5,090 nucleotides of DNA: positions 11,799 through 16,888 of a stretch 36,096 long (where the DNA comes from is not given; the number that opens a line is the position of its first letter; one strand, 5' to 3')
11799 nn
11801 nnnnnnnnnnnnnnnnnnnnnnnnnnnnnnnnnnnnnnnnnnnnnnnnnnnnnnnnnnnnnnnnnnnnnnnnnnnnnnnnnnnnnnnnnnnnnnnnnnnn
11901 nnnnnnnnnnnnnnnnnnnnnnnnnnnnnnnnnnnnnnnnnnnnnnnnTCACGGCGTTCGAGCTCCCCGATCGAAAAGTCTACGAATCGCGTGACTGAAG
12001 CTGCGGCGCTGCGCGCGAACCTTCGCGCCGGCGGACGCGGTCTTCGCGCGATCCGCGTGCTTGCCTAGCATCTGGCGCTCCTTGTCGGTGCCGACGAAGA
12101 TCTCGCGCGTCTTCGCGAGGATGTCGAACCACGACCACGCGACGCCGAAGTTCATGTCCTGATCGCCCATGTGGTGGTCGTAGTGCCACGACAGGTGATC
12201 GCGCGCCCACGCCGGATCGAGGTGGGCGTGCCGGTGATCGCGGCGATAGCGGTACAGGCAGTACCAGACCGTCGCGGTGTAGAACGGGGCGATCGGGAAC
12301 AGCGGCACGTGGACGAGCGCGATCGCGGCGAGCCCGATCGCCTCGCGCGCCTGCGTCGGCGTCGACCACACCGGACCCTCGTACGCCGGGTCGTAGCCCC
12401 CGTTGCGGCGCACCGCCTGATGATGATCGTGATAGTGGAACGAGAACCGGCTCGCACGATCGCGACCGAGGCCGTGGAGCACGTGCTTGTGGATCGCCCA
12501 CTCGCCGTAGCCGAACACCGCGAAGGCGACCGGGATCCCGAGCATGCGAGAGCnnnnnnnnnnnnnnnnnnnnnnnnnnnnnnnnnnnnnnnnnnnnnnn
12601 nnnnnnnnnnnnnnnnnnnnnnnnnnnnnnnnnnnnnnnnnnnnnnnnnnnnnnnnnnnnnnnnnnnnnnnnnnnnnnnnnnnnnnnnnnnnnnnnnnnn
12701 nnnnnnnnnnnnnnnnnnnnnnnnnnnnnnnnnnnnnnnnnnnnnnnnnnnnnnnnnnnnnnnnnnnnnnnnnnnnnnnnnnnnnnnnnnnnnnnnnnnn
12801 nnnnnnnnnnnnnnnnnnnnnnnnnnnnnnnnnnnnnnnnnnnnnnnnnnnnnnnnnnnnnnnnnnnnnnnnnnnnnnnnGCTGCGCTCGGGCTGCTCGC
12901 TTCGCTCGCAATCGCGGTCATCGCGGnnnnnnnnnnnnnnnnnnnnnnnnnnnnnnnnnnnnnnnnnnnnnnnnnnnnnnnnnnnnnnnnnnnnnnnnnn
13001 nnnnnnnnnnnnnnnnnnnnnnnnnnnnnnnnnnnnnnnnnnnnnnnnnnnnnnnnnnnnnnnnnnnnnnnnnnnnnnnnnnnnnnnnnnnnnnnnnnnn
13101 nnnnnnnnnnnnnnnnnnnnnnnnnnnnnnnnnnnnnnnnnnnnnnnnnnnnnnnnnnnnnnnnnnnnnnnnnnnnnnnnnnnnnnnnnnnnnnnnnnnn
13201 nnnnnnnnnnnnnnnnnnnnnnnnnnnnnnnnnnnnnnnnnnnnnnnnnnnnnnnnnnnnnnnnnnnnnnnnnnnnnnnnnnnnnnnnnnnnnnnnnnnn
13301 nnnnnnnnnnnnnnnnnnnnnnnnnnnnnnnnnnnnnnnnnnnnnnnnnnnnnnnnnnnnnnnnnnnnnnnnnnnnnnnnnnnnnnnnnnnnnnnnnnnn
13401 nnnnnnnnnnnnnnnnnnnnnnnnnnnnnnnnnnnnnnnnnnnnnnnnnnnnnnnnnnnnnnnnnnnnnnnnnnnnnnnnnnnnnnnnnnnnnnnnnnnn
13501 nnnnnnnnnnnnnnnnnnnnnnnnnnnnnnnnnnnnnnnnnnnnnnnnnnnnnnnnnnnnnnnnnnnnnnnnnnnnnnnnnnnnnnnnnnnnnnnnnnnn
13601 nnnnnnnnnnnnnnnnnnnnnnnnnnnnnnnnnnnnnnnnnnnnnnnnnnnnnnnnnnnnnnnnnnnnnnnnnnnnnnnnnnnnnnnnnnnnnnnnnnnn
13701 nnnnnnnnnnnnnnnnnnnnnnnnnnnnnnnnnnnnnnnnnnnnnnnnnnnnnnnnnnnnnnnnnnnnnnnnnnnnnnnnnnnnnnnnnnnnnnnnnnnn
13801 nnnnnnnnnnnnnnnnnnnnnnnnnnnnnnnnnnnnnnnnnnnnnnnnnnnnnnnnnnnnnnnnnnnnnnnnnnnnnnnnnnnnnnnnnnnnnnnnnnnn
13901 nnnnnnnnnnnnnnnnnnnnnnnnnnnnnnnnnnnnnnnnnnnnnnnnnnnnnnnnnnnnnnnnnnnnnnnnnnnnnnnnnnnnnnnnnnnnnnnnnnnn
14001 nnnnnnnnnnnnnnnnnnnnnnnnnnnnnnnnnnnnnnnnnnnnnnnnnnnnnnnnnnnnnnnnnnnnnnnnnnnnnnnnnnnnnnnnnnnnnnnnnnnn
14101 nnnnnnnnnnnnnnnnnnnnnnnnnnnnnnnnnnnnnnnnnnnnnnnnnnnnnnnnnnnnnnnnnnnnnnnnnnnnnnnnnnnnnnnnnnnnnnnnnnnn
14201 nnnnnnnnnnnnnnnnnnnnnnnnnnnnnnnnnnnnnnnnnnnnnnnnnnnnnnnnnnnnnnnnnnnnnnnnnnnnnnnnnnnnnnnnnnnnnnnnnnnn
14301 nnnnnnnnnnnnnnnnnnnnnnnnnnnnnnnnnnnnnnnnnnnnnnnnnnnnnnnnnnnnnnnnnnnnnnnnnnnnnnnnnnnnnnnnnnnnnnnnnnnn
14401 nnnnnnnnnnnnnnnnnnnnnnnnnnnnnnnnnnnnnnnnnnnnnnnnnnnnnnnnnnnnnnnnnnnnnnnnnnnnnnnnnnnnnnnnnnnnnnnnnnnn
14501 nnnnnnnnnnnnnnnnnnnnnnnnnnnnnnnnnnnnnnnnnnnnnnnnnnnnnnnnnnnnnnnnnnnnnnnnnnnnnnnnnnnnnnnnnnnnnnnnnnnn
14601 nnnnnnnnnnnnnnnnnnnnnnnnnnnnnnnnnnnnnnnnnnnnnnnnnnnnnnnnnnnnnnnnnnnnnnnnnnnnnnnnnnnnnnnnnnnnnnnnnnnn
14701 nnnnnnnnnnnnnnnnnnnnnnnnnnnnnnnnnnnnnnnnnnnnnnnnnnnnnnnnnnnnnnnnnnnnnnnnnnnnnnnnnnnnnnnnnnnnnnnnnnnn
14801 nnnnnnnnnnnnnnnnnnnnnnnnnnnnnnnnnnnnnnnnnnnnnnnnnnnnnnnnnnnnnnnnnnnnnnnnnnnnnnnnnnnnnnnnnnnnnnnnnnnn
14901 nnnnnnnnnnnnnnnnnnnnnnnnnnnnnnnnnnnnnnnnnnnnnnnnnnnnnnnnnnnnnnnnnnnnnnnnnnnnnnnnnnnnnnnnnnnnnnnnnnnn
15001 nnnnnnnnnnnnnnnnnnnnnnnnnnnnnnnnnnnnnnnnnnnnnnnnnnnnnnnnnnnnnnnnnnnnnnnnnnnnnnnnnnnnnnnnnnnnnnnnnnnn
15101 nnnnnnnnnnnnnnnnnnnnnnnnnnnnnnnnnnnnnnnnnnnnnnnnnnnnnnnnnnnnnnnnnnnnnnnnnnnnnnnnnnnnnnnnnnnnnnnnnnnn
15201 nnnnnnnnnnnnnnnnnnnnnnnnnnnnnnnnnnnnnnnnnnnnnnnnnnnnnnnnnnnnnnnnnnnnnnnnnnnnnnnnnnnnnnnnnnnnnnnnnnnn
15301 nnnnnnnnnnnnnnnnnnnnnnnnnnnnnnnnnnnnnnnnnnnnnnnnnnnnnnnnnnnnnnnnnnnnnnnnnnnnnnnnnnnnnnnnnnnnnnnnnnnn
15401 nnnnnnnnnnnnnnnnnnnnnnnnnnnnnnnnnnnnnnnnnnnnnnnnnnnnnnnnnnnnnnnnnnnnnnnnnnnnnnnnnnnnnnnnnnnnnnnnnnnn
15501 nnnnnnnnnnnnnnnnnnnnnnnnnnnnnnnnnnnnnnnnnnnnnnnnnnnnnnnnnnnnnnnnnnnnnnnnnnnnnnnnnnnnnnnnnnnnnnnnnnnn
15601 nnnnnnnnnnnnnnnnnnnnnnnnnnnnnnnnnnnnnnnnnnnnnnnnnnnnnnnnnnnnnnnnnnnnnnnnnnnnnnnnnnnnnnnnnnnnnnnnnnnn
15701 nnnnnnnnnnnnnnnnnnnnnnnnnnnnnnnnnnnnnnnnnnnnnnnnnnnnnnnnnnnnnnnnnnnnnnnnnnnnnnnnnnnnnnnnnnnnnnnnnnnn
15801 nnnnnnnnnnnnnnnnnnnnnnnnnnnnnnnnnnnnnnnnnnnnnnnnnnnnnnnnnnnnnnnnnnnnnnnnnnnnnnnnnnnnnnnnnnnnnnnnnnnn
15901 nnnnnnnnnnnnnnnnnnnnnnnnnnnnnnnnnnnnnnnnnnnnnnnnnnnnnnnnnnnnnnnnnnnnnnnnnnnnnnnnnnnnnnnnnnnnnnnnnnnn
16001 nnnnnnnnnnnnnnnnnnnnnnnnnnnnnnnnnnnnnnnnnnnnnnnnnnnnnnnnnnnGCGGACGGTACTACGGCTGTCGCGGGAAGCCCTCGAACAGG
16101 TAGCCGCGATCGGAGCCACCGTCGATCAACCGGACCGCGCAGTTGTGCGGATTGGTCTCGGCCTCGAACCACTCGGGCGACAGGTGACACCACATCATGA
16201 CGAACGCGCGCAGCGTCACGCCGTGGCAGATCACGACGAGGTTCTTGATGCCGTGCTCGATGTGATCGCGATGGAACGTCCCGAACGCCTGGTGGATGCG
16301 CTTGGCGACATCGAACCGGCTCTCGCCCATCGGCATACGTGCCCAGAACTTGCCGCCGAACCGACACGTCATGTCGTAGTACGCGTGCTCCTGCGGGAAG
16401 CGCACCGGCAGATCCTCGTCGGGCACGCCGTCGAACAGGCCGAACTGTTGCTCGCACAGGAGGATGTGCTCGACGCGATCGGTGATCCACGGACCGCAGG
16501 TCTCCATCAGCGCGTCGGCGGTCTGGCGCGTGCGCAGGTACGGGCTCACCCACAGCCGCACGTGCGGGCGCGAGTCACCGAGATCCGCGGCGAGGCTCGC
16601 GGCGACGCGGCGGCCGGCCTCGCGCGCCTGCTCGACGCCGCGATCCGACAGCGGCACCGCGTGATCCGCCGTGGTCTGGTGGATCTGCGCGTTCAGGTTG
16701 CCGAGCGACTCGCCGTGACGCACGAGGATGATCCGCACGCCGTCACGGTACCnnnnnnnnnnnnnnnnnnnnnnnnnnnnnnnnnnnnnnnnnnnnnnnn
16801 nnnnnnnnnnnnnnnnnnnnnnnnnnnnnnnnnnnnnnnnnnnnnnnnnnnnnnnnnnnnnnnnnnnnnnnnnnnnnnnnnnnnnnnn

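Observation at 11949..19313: Eight co-directional, tightly packed genes for secreted and envelope proteins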

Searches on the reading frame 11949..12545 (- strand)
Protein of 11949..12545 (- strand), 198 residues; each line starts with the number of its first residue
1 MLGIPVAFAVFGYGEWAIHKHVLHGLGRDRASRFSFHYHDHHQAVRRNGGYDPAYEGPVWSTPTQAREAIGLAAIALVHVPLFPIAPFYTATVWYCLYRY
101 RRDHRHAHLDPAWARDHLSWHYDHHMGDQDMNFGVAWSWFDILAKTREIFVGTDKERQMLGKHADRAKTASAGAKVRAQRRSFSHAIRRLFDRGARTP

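Call 5: search_protein_families(library=pfam, proteins=[window:11949-12545:-], max_evalue=0.1)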
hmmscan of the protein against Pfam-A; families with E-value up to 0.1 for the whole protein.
window:11949-12545:- (198 aa): 2 families
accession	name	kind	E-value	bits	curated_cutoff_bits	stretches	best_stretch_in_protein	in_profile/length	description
PF04116.19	FA_hydroxylase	-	0.00092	20.1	31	1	6-146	3-132/132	Fatty acid hydroxylase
PF22581.1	CIMIP3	-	0.022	15.1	27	1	85-107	38-60/76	Ciliary microtubule inner protein 3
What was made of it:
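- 11949..12545 (-): G8: small membrane di-iron oxygenase of the FA_hydroxylase superfamily (198 aa). Its own Pfam score is 20.1 bits, below the cut-off of 31 (call 5).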

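Call 6: search_protein_families(library=ncbifam, proteins=[window:11949-12545:-], max_evalue=0.1)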
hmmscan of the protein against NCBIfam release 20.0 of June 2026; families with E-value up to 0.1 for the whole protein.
window:11949-12545:- (198 aa): 0 families

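Call 45: search_solved_structures(query=window:11949-12545:-, max_evalue=1)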
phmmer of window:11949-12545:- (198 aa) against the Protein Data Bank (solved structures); distinct sequences matched with E-value up to 1: 0.

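Call 51: search_protein_families(library=padloc, proteins=[window:11949-12545:-], max_evalue=0.001)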
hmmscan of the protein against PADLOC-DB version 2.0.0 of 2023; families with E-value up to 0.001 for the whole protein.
window:11949-12545:- (198 aa): 0 families

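Call 77: list_cluster_members(proteins=[P0077, P0001, P0002, P0197, window:11949-12545:-, window:12554-12880:-, window:16070-16738:-, window:18309-19313:-])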
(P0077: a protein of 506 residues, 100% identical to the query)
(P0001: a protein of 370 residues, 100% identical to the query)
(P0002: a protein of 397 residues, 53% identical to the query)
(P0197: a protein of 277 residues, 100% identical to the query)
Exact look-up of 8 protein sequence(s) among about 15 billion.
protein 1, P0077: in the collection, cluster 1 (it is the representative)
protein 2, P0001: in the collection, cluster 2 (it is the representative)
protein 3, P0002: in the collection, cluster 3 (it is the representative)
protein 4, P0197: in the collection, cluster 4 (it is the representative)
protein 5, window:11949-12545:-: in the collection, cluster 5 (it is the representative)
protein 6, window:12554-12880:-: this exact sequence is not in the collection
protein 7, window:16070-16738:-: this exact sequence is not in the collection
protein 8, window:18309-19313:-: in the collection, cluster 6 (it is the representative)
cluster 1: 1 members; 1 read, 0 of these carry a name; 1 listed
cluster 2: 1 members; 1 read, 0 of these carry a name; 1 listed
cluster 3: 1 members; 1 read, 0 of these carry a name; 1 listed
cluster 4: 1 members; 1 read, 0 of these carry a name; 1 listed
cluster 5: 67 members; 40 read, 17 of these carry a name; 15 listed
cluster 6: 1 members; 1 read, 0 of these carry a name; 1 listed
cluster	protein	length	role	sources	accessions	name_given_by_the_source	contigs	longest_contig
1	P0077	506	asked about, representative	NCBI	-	-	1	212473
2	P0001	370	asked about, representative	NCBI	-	-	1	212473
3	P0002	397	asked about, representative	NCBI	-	-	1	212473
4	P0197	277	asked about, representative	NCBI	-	-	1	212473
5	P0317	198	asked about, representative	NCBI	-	-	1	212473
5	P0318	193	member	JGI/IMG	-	hypothetical protein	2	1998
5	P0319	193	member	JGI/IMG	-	hypothetical protein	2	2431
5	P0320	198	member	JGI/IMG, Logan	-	sterol desaturase/sphingolipid hydroxylase (fatty acid hydroxylase superfamily)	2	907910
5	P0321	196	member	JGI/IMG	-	hypothetical protein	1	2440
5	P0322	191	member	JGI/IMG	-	hypothetical protein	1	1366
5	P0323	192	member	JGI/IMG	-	sterol desaturase/sphingolipid hydroxylase (fatty acid hydroxylase superfamily)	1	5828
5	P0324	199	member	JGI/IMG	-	sterol desaturase/sphingolipid hydroxylase (fatty acid hydroxylase superfamily)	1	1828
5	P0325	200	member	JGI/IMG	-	sterol desaturase/sphingolipid hydroxylase (fatty acid hydroxylase superfamily)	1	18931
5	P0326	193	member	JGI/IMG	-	hypothetical protein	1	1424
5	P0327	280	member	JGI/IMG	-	methyltransferase (TIGR00027 family)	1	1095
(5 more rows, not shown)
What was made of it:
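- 11949..12545 (-): Its 90% cluster has 67 members (call 77).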

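Call 79: search_protein_representatives(protein=window:11949-12545:-)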
Query: 198 residues. Proteins with E-value up to 0.001 (for the whole library): 301; up to 1e-10: 176; up to 1e-30: 21. The best 150 are listed.
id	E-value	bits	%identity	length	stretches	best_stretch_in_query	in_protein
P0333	2.6e-92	324.9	74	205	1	1-182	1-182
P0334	9.0e-63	228.4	78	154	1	1-124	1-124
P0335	2.5e-60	220.4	80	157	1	46-153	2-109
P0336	8.8e-52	192.5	85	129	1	1-97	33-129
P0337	4.0e-49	183.8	81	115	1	1-99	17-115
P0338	8.9e-43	163.1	49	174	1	1-172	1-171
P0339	1.7e-41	158.9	85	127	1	1-81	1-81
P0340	9.0e-41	156.5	48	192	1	1-174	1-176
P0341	3.6e-40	154.5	48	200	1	1-151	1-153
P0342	5.2e-37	144.2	53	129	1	34-157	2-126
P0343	5.4e-37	144.2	45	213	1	1-163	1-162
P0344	4.4e-36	141.2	52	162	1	45-168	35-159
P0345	5.2e-35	137.7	47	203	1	14-150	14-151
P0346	3.2e-34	135.1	46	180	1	4-159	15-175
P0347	6.0e-32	127.7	50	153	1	3-127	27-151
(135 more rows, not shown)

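Call 82: search_protein_families(library=pfam, alignment_id=A4, max_evalue=0.01)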
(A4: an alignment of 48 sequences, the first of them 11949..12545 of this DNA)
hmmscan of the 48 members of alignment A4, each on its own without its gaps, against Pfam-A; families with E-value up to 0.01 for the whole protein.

A. member 1, window:11949-12545:- (198 aa): 1 family
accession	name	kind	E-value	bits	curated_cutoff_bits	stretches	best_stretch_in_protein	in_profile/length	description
PF04116.19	FA_hydroxylase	-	0.00092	20.1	31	1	6-146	3-132/132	Fatty acid hydroxylase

B. families by the number of members that match (of 48 scanned): 3 families
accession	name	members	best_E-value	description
PF04116.19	FA_hydroxylase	42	1.3e-14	Fatty acid hydroxylase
PF01578.25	Cytochrom_C_asm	1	0.0083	Cytochrome C assembly protein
PF13564.11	DoxX_2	1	0.0086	DoxX-like family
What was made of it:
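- On FA_hydroxylase superfamily (PF04116): However, 42 of 48 HMMER relatives match PF04116, the best at E = 1.3e-14 (call 82).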

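Call 83: find_encoding_contigs(protein=P0340, flank=6000, max_places=6)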
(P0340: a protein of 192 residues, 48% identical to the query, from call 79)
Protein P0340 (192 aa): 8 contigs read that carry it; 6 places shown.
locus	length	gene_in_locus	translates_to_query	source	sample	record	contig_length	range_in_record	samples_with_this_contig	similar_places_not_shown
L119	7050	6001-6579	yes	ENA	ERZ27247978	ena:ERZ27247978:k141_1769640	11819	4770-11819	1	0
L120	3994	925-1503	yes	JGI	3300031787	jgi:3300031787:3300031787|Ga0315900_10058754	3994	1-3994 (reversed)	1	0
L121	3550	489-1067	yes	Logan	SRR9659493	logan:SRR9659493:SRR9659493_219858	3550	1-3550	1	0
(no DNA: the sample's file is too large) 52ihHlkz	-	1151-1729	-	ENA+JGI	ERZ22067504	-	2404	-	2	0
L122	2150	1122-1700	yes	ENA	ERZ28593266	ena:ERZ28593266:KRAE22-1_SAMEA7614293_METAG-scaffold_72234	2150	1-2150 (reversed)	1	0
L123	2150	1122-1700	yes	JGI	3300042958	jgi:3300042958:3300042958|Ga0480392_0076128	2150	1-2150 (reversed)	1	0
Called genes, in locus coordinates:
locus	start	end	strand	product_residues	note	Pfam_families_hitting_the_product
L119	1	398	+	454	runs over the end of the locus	PF00069:Pkinase, PF07714:PK_Tyr_Ser-Thr, PF14531:Kinase-like (faint)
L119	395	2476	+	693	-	-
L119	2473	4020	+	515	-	PF13487:HD_5, PF01966:HD (weak)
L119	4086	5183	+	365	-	PF03009:GDPD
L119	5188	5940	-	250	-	PF00440:TetR_N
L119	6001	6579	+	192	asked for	PF04116:FA_hydroxylase (weak)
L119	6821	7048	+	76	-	?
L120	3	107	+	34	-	?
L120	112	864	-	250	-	PF00440:TetR_N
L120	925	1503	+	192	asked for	PF04116:FA_hydroxylase (weak)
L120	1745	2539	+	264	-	PF00392:GntR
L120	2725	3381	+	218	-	-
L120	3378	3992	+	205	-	?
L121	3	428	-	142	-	?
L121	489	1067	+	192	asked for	PF04116:FA_hydroxylase (weak)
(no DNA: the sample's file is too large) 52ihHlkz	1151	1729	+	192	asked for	PF04116:FA_hydroxylase (weak)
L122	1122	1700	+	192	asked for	PF04116:FA_hydroxylase (weak)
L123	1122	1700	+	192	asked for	PF04116:FA_hydroxylase (weak)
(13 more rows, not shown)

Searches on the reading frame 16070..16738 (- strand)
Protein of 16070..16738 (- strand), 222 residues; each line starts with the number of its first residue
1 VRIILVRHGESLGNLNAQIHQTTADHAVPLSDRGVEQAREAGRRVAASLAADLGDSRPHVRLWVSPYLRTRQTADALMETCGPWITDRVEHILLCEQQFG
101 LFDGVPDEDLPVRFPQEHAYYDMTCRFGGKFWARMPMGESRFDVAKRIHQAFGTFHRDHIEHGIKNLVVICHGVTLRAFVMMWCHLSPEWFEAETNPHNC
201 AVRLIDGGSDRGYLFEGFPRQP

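Call 5: search_protein_families(library=pfam, proteins=[window:16070-16738:-], max_evalue=0.1)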
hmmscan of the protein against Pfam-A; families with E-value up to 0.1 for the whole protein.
window:16070-16738:- (222 aa): 1 family
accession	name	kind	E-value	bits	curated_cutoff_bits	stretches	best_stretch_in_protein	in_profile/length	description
PF00300.27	His_Phos_1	-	2e-25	90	21.7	1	3-211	1-185/194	Histidine phosphatase superfamily (branch 1)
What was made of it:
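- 16070..16738 (-): G3: cytoplasmic histidine phosphatase, branch 1 (222 aa). His_Phos_1 E = 2e-25 (call 5).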

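Call 6: search_protein_families(library=ncbifam, proteins=[window:16070-16738:-], max_evalue=0.1)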
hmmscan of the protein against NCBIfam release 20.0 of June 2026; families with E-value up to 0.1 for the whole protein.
window:16070-16738:- (222 aa): 18 families
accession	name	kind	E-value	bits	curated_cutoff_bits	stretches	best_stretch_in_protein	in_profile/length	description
TIGR03162.1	ribazole_cobC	equivalog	1.3e-14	54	162.9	1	3-192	1-165/176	alpha-ribazole phosphatase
NF005567.0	PRK07238.1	equivalog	3.1e-10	39.9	326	1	2-181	179-335/378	bifunctional RNase H/acid phosphatase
NF002901.0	PRK03482.1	equivalog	3.2e-10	40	261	1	2-206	3-183/215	2,3-diphosphoglycerate-dependent phosphoglycerate mutase GpmB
NF002217.0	PRK01112.1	equivalog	1.1e-09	38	320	2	131-189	141-198/228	2,3-bisphosphoglycerate-dependent phosphoglycerate mutase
NF045917.1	PhserinePhPspA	equivalog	1.7e-09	37.6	350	1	1-183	2-161/211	phosphoserine phosphatase PspA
NF002339.0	PRK01295.1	equivalog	3.1e-09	36.6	316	1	3-189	5-175/206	2,3-bisphosphoglycerate-dependent phosphoglycerate mutase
NF010713.0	PRK14115.1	equivalog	2.1e-08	33.8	305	2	2-46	3-44/248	2,3-diphosphoglycerate-dependent phosphoglycerate mutase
TIGR03848.1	MSMEG_4193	subfamily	3.4e-08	33.1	203.85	1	3-180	2-160/204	MSMEG_4193 family putative phosphomutase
NF038349.1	dPGM_arch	equivalog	1.6e-07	31.4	225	1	3-92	1-81/194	2,3-diphosphoglycerate-dependent phosphoglycerate mutase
NF010718.0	PRK14120.1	equivalog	2e-06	27.3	366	1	2-111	6-105/249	phosphoglyceromutase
TIGR01258.1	pgm_1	subfamily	5.3e-06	26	81.7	1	1-47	1-44/245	2,3-bisphosphoglycerate-dependent phosphoglycerate mutase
NF010714.0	PRK14116.1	equivalog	5.8e-06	26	401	1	2-47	3-45/229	2,3-diphosphoglycerate-dependent phosphoglycerate mutase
NF009993.0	PRK13462.1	equivalog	6.9e-06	25.8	226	1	2-186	7-161/203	acid phosphatase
TIGR00249.1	sixA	equivalog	2e-05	24.5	74.5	1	1-82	1-68/154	phosphohistidine phosphatase SixA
NF011580.0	PRK15004.1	equivalog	5.7e-05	23.2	250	1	1-156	1-136/203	adenosylcobalamin/alpha-ribazole phosphatase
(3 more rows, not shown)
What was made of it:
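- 16070..16738 (-): All NCBIfam equivalogs (CobC, GpmB, PspA, SixA) score far below their cut-offs (call 6).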

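Call 51: search_protein_families(library=padloc, proteins=[window:16070-16738:-], max_evalue=0.001)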
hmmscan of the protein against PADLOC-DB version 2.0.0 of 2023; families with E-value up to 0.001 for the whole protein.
window:16070-16738:- (222 aa): 0 families
